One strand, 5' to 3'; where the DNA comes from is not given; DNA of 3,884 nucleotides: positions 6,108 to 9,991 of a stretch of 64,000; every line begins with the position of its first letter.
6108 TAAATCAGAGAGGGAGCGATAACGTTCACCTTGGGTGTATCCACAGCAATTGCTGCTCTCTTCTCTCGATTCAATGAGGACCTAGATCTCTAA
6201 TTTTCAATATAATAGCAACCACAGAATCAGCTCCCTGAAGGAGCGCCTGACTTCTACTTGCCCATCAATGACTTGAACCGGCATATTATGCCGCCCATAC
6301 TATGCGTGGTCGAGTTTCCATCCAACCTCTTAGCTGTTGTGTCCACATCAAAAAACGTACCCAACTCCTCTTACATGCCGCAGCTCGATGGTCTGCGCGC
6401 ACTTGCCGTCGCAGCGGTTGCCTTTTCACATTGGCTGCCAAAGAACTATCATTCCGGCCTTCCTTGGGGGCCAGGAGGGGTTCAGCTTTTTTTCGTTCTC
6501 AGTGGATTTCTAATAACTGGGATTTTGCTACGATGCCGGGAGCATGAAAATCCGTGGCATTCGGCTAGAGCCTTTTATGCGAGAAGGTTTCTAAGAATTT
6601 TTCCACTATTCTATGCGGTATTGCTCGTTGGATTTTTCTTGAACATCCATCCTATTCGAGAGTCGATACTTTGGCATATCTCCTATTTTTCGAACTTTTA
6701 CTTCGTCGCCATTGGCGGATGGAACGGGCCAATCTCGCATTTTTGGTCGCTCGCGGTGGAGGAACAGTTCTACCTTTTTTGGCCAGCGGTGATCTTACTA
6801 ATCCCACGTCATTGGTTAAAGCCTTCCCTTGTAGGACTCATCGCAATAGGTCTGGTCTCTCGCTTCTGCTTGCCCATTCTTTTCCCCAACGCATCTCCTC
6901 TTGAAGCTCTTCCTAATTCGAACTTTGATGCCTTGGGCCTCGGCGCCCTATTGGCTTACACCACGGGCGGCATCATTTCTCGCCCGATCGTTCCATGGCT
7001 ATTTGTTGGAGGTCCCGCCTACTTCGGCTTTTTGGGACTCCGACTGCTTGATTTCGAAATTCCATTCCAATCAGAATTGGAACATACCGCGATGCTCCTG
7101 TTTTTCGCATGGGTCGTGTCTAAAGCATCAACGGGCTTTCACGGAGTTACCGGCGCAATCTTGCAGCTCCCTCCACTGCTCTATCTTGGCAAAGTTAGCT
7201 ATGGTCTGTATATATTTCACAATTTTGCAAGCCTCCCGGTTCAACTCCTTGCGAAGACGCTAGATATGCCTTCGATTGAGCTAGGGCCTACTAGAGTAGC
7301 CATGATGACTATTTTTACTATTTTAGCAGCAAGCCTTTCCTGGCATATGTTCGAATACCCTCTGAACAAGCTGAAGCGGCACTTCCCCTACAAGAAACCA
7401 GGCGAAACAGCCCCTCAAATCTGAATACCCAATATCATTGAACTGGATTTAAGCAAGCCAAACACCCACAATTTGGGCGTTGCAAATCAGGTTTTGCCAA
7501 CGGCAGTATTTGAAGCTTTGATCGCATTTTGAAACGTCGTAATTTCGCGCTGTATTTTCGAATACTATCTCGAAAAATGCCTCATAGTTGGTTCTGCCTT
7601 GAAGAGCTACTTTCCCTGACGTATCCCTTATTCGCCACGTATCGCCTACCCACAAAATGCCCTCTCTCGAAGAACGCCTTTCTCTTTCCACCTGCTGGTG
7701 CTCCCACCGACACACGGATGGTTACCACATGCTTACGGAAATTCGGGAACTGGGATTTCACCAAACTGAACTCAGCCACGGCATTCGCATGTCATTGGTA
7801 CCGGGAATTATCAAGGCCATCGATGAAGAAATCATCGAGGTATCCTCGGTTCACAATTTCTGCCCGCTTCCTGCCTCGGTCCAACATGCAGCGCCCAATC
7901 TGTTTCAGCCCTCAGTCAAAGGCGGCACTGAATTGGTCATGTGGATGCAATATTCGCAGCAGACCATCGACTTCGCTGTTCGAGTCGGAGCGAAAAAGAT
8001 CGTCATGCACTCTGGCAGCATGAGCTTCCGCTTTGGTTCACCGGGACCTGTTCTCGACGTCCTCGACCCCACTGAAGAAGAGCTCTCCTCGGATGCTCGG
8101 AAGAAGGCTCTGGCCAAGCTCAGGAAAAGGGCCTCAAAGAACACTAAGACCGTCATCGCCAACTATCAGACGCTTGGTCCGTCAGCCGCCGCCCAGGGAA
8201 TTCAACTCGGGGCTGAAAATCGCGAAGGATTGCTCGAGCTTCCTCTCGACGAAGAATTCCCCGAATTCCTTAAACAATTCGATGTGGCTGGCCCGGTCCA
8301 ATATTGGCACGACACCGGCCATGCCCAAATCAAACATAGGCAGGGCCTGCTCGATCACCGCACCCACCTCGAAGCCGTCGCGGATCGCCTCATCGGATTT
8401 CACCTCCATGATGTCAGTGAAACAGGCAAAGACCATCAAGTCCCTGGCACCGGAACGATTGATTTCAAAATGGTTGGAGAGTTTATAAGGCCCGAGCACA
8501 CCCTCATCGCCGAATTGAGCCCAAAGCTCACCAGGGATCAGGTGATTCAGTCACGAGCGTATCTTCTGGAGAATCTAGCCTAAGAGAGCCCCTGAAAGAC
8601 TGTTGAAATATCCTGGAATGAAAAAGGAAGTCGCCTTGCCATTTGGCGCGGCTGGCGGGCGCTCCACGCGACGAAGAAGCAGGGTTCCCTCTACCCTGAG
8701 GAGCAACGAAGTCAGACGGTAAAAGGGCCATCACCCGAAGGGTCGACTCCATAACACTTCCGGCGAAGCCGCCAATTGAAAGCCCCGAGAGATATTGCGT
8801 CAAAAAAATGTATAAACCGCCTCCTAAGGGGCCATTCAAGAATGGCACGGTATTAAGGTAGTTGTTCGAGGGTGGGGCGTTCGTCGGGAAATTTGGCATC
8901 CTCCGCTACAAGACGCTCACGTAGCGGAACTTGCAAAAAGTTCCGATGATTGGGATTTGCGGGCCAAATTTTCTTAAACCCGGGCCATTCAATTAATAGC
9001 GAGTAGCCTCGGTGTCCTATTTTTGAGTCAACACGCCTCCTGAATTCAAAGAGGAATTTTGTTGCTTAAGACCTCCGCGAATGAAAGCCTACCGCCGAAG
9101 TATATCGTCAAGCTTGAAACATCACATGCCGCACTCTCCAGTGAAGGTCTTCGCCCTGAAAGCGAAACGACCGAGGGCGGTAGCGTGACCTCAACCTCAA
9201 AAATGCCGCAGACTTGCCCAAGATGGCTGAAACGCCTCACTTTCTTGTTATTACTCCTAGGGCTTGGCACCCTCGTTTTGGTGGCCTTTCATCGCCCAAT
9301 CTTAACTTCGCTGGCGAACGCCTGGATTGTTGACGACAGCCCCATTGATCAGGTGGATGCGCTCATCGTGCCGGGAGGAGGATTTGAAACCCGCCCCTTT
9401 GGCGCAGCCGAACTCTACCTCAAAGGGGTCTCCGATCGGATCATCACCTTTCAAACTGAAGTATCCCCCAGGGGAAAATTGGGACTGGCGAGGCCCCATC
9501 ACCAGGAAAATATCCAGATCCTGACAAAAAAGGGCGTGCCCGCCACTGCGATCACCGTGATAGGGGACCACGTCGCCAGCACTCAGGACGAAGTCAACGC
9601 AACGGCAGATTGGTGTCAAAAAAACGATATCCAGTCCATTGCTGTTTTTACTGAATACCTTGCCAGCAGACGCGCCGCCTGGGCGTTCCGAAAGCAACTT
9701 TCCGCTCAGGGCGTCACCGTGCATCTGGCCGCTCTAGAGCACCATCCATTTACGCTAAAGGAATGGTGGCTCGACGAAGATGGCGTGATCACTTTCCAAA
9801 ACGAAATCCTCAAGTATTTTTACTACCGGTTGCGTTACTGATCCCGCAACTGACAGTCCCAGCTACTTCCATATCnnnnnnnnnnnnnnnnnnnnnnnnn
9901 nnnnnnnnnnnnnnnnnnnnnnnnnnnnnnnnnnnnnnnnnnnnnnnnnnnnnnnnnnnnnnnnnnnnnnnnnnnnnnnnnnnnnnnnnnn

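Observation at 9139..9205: Perfect ops / JUMPStart-like element heading a 26-kb glycan operon in a non-enterobacterial genome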

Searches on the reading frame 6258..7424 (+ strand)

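Call 9: search_protein_families(library=pfam, proteins=[window:6258-7424:+])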
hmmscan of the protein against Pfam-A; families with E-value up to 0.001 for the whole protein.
window:6258-7424:+ (388 aa): 1 family
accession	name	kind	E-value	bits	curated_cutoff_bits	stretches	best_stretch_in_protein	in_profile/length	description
PF01757.29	Acyl_transf_3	-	5.3e-25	88.6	31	1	42-360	3-323/326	Acyltransferase domain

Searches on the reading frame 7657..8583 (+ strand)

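Call 9: search_protein_families(library=pfam, proteins=[window:7657-8583:+])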
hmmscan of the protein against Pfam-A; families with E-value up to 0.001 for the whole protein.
window:7657-8583:+ (308 aa): 1 family
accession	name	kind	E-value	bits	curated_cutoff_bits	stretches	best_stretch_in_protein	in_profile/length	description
PF01261.30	AP_endonuc_2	-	7.4e-10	39.4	31.1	1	98-276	68-215/249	Xylose isomerase-like TIM barrel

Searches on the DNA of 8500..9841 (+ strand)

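Call 7: search_rna_families(source=window, start=8500, end=9500, threshold=evalue, max_evalue=10, show_alignments=3)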
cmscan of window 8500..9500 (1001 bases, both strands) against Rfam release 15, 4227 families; matches with E-value up to 10: 4.
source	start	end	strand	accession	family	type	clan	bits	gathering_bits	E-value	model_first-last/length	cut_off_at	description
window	9160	9187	+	RF01707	JUMPstart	Cis-reg;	-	21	35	0.077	1-38/38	no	JUMPstart RNA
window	8810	8841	-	RF01366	CRISPR-DR53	Gene; CRISPR;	-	17.1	45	4.2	1-37/37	no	CRISPR RNA direct repeat element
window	8976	8998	+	RF02359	MS2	Cis-reg;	-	14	40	2.1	1-36/36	no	Bacteriophage MS2 operator hairpin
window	8942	8963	+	RF01308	sR58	Gene; snRNA; snoRNA; CD-box;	-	13.5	55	6.5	1-55/55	no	Small nucleolar RNA sR58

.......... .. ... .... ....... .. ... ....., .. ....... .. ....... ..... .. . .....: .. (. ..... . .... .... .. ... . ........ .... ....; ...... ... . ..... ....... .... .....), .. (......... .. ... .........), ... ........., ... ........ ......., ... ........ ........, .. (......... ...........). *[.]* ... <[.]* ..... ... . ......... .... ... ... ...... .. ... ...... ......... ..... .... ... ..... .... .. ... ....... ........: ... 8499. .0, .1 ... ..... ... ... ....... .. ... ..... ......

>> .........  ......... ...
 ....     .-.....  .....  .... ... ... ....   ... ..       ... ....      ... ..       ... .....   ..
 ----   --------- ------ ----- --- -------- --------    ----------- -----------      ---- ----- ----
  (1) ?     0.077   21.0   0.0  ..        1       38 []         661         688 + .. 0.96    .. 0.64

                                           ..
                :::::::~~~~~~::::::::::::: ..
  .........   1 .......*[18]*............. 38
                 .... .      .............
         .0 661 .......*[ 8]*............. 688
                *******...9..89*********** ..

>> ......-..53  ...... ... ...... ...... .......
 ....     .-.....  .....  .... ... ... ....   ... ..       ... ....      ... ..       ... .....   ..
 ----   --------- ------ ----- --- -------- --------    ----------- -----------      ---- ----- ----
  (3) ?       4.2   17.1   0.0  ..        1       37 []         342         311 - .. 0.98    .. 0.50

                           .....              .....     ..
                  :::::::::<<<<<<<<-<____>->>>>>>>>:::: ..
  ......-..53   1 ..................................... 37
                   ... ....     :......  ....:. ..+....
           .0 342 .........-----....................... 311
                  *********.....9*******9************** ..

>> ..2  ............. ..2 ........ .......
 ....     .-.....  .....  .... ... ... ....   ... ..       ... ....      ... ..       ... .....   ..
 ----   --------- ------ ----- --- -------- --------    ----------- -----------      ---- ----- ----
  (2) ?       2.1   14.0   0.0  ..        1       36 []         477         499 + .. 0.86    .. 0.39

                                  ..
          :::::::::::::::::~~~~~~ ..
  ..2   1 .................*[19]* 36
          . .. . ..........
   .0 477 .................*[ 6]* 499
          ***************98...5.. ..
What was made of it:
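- On JUMPStart/ops element (Rfam RF01707): 21.0 bits, E 0.077 in a 1-kb search (call 7).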

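Call 63: search_with_rna_model(model_id=R1, sources=[L179, L153, L154, L155, L156, L157, L158, L159, L160, L161, L162, L163, L164, L165, L166, L167, L168, L169, L170, L171, L172, L173, L174, L175, L176, L177, L178, L002, L003, L005, L017, L024, L037], max_evalue=0.1, show_alignments=1)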
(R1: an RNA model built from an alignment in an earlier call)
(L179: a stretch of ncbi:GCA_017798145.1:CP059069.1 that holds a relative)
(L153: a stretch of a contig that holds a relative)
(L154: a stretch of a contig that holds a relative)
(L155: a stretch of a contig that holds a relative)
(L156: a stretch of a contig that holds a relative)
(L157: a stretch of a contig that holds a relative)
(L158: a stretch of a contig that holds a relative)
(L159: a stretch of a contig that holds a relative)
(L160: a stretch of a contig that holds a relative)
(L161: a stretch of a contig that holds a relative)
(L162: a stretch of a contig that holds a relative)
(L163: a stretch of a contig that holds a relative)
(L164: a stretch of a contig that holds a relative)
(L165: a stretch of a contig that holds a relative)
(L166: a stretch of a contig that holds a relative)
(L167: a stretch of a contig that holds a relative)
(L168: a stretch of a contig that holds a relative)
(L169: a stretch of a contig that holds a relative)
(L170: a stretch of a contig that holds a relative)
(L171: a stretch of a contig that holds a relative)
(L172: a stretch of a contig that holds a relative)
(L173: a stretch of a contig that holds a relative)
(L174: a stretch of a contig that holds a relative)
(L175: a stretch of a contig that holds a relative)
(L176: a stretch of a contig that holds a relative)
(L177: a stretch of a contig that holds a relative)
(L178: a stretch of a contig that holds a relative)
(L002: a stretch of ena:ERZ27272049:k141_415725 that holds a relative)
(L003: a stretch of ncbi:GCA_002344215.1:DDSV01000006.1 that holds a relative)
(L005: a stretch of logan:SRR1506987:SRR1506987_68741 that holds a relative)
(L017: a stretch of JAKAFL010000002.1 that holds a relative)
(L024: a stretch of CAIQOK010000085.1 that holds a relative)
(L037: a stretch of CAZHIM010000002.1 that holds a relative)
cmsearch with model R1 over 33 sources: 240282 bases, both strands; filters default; matches with E-value up to 0.1: 27.
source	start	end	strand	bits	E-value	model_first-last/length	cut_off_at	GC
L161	556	610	+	66.6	8.5e-18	1-55/55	no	0.55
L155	70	124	-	65.5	1.8e-17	1-55/55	no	0.4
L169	1458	1512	+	64.5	3.7e-17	1-55/55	no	0.58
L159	1228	1280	+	61.1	3.8e-16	1-55/55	no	0.55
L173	863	917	+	54.6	3.7e-14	1-55/55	no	0.49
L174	6959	7014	+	53.5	8e-14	1-55/55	no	0.55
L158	105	164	+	51.1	4.4e-13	1-55/55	no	0.52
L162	1647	1706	-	48.3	3.2e-12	1-55/55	no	0.53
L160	6481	6542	+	48.2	3.4e-12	1-55/55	no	0.65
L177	12674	12733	-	47.6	5.2e-12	1-55/55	no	0.58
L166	2217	2272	+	47.2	6.9e-12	1-55/55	no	0.45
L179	10671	10727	+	46.6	1e-11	1-55/55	no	0.58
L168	8004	8059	-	45.5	2.2e-11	1-55/55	no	0.48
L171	5292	5347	+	45.5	2.2e-11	1-55/55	no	0.48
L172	1239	1294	+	42.3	2.1e-10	1-55/55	no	0.54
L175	106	161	-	40.7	6.4e-10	1-55/55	no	0.46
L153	269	324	-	36.6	1.1e-08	1-55/55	no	0.64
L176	755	808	-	35.9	1.8e-08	1-55/55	no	0.56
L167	1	30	+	35.9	1.9e-08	26-55/55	5'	0.53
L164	1434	1493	+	34.8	4.1e-08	1-55/55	no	0.58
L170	13753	13802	-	34.4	5.3e-08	1-55/55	no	0.56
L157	2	60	-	25.3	3.3e-05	1-55/55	no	0.68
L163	1006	1064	-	24.9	4.1e-05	1-55/55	no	0.54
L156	763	815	+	24.1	7.2e-05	1-55/55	no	0.66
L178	2331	2383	+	24.1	7.2e-05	1-55/55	no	0.66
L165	5531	5631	-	19.3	0.0021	1-55/55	no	0.53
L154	1001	1049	-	17.7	0.0067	1-55/55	no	0.65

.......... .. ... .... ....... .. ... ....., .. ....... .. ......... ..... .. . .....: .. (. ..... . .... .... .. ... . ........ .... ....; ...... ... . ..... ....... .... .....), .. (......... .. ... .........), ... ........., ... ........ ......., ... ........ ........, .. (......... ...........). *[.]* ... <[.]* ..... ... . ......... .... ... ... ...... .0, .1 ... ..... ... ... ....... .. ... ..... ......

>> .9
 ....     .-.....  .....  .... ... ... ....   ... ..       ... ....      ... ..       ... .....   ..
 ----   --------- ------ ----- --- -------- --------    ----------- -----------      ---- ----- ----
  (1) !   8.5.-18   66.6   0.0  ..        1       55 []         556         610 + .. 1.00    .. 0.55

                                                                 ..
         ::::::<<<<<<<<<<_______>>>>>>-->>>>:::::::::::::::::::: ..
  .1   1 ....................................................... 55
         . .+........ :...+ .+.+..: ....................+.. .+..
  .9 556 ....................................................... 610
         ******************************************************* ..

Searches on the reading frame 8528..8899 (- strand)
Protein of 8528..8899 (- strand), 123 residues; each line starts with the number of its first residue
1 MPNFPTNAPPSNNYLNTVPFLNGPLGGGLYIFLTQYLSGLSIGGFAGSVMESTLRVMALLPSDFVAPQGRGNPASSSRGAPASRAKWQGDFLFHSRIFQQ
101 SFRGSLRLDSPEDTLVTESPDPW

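Call 9: search_protein_families(library=pfam, proteins=[window:8528-8899:-])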
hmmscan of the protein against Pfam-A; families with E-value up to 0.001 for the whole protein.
window:8528-8899:- (123 aa): 0 families
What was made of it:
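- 8584..9138 (+): Upstream non-coding stretch that should hold the promoter; TSS not mapped. The 123-aa minus-strand ORF at 8528-8899 has no family hit (call 9).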
